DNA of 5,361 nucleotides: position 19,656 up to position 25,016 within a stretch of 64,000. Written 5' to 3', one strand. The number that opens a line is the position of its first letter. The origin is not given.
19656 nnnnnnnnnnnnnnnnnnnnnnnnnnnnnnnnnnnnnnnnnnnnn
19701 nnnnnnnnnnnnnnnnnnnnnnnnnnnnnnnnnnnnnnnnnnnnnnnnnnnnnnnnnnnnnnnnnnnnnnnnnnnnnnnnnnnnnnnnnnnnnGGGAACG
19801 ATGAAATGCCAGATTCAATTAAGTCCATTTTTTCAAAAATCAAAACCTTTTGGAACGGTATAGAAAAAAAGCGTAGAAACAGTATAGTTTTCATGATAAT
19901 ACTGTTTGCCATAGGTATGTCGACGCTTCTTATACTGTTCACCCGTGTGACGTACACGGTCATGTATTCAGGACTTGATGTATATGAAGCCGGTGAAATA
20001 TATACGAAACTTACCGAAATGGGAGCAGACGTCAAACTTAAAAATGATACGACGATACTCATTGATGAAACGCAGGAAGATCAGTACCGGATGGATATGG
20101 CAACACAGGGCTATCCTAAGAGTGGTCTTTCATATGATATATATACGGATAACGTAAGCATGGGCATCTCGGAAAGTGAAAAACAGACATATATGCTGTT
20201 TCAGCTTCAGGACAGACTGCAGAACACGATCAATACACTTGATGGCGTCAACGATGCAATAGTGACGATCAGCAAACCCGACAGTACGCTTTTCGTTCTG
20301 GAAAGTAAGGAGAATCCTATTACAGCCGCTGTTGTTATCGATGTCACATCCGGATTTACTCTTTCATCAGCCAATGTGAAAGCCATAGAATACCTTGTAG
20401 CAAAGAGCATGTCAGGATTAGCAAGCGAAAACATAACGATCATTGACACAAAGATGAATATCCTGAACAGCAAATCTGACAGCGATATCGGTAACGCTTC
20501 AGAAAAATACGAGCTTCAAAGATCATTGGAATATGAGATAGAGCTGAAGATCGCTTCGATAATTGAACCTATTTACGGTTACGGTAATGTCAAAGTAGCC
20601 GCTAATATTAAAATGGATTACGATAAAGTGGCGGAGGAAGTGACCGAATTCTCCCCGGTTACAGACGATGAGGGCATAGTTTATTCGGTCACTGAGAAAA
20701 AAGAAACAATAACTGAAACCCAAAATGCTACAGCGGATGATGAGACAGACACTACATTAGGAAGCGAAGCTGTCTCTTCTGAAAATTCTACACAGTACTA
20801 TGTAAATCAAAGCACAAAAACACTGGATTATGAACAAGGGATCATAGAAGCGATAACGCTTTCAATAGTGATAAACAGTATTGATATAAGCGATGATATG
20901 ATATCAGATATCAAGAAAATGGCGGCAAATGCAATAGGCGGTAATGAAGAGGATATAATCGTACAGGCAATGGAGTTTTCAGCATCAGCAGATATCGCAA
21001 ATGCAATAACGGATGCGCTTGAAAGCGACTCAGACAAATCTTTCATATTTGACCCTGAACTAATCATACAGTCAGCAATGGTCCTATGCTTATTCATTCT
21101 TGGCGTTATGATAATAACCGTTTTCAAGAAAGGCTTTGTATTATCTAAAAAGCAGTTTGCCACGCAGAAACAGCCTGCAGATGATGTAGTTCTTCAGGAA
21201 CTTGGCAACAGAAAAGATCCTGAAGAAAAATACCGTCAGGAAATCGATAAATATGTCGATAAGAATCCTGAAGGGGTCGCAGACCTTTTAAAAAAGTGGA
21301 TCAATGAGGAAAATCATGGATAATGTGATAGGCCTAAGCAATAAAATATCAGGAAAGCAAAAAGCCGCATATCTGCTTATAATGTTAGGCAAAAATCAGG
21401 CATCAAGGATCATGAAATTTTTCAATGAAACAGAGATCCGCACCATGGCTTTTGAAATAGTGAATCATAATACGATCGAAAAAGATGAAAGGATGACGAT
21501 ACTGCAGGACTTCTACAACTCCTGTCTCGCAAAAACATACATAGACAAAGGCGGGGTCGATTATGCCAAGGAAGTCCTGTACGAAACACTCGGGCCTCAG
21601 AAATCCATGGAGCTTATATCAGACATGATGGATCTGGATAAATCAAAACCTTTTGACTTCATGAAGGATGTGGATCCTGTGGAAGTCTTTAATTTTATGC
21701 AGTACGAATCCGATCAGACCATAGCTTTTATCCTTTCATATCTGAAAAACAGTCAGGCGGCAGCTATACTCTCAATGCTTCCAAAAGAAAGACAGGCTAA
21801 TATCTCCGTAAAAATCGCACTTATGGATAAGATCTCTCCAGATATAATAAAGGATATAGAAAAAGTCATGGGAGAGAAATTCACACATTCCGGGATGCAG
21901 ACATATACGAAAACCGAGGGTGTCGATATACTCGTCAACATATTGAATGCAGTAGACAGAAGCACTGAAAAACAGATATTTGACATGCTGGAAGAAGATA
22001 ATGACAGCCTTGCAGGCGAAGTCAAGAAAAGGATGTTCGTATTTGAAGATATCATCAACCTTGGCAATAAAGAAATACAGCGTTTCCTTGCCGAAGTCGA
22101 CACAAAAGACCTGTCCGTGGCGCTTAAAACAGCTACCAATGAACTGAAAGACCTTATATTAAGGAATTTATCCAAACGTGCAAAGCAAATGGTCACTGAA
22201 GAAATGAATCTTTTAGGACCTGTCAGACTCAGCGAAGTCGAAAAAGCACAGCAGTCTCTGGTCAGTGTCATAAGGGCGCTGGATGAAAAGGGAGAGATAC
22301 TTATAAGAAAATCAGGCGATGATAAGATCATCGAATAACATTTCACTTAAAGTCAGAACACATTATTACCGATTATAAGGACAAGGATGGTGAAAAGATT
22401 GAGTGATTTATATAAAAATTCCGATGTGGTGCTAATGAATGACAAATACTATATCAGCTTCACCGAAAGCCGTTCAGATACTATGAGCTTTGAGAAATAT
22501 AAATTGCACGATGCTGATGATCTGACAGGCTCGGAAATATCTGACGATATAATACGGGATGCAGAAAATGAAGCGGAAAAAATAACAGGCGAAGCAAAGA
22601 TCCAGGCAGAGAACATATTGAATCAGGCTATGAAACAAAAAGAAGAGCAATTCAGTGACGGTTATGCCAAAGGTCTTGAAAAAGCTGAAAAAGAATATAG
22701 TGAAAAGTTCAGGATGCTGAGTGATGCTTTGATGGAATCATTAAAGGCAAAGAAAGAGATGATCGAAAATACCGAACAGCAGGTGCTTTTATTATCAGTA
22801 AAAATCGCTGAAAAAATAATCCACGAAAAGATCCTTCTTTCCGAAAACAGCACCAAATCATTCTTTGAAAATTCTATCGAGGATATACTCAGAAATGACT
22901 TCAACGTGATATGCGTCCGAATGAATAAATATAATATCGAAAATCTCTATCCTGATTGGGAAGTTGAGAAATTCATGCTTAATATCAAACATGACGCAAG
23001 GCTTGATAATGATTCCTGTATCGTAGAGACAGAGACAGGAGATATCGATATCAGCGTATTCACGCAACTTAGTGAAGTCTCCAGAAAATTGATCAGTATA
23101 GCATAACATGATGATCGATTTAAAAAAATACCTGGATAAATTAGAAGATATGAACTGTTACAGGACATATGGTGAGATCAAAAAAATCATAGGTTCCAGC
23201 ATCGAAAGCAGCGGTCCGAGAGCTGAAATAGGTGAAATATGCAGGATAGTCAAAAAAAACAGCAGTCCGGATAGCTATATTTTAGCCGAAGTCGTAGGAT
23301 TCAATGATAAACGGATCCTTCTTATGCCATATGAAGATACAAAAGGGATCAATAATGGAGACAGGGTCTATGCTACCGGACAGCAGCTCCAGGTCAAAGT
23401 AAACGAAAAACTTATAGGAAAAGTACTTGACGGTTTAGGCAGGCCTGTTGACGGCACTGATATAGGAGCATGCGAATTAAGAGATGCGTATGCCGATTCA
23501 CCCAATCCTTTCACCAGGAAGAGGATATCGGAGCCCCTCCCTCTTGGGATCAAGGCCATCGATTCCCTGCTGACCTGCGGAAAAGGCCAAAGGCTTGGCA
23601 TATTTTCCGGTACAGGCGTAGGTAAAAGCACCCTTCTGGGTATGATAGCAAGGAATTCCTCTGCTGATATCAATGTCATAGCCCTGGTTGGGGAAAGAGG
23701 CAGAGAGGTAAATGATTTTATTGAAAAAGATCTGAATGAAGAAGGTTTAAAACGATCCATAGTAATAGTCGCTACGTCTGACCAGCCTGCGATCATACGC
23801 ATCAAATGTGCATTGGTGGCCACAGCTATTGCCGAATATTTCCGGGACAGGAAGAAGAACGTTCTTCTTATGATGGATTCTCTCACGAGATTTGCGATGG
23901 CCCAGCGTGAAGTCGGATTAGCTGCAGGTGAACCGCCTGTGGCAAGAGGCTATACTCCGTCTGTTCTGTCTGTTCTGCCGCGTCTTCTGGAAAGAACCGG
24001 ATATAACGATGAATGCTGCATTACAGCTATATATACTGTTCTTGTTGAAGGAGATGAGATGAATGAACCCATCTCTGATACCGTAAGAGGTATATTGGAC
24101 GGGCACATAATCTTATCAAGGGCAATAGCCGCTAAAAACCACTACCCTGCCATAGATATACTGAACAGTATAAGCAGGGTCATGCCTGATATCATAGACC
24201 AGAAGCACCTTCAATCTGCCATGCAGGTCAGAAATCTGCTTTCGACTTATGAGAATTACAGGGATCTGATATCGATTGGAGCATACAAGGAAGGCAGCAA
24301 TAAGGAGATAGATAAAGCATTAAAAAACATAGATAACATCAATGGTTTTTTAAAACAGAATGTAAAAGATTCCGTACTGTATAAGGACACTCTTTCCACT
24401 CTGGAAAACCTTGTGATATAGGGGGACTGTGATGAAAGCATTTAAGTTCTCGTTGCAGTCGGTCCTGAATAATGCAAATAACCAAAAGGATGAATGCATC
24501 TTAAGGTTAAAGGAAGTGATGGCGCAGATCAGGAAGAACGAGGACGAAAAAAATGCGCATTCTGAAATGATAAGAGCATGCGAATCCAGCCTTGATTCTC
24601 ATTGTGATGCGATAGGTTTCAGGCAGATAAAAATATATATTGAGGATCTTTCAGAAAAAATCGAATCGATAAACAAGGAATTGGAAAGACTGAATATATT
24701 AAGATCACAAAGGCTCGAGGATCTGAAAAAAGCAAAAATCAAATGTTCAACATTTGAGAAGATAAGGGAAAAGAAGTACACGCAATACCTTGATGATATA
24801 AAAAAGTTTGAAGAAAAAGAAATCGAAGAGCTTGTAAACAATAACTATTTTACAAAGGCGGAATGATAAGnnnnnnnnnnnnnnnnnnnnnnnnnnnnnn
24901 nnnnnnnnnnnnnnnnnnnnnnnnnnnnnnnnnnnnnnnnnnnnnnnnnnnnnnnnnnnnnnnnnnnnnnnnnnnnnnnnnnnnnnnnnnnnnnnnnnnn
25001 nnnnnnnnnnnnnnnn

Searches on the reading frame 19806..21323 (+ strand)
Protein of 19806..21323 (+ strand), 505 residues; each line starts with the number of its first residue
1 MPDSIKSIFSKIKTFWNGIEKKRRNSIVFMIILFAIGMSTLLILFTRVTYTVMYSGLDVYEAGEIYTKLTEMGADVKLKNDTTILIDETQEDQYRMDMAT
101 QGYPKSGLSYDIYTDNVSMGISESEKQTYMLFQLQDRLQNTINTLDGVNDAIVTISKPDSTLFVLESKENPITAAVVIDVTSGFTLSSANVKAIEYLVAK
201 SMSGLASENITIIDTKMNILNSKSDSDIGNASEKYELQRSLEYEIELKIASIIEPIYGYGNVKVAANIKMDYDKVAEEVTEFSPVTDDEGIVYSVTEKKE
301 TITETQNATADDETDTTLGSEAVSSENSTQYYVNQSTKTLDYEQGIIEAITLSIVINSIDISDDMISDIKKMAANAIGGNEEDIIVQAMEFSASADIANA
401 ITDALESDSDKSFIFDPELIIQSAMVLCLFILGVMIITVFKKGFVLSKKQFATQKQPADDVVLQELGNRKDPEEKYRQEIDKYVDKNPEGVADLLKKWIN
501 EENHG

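Call 63: search_protein_families(library=pfam, proteins=[window:19806-21323:+], max_evalue=0.0001)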
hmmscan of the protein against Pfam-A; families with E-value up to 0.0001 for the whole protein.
window:19806-21323:+ (505 aa): 2 families
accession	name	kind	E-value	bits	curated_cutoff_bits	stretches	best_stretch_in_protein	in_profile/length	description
PF01514.23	YscJ_FliF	-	1.3e-43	149.4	24.4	1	46-221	2-178/179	Secretory protein of YscJ/FliF family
PF08345.17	YscJ_FliF_C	-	5.4e-16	59.8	23.8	1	254-391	2-147/147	Flagellar M-ring protein C-terminal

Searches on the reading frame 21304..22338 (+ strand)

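Call 63: search_protein_families(library=pfam, proteins=[window:21304-22338:+], max_evalue=0.0001)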
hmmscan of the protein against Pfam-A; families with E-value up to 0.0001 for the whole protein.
window:21304-22338:+ (344 aa): 3 families
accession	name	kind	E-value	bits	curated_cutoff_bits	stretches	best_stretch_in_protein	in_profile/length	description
PF01706.21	FliG_C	-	1.1e-38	132.3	23.3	1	228-334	2-108/108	FliG C-terminal domain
PF14842.11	FliG_N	-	1.9e-36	125.2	25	2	14-117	1-104/104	FliG N-terminal domain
PF14841.11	FliG_M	-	4.3e-26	91.4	25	1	127-197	3-73/76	FliG middle domain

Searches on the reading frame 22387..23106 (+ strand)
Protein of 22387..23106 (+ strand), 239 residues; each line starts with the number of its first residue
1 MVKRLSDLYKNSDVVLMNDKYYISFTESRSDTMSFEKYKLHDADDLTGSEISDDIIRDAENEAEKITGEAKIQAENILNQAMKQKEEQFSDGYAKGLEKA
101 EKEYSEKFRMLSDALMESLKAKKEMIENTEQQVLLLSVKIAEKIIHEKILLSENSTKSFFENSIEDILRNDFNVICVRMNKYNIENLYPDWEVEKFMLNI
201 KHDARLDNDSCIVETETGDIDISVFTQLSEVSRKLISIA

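Call 63: search_protein_families(library=pfam, proteins=[window:22387-23106:+], max_evalue=0.0001)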
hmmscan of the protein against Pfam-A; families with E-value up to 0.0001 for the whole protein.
window:22387-23106:+ (239 aa): 1 family
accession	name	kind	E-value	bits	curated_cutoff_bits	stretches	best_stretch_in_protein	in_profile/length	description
PF02108.21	FliH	-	5.6e-09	36.4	24.1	1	109-230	5-127/128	Flagellar assembly protein FliH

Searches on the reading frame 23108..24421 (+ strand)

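Call 63: search_protein_families(library=pfam, proteins=[window:23108-24421:+], max_evalue=0.0001)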
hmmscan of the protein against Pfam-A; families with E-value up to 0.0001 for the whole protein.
window:23108-24421:+ (437 aa): 3 families
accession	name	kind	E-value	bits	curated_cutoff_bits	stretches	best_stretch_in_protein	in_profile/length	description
PF00006.31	ATP-synt_ab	-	2.7e-87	292.3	29.5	1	147-356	1-213/213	ATP synthase alpha/beta family, nucleotide-binding domain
PF18269.6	T3SS_ATPase_C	-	2e-24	85.6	22.7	1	364-433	2-71/72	T3SS EscN ATPase C-terminal domain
PF02874.29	ATP-synt_ab_N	-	3.2e-08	34.4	20.9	1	25-91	2-69/69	ATP synthase alpha/beta family, beta-barrel domain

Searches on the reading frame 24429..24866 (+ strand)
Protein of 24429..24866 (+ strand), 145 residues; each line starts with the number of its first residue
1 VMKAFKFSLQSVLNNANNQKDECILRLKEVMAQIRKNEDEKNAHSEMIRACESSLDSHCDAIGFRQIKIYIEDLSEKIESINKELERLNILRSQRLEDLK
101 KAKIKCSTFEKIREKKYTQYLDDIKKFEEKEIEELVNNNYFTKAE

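Call 84: search_protein_families(library=pfam, proteins=[window:24429-24866:+], max_evalue=0.01)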
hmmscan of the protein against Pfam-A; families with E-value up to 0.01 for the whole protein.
window:24429-24866:+ (145 aa): 1 family
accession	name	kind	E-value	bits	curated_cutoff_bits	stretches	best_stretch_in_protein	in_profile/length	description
PF02050.21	FliJ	-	1.8e-10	41.5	28.4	1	21-139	1-122/123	Flagellar FliJ protein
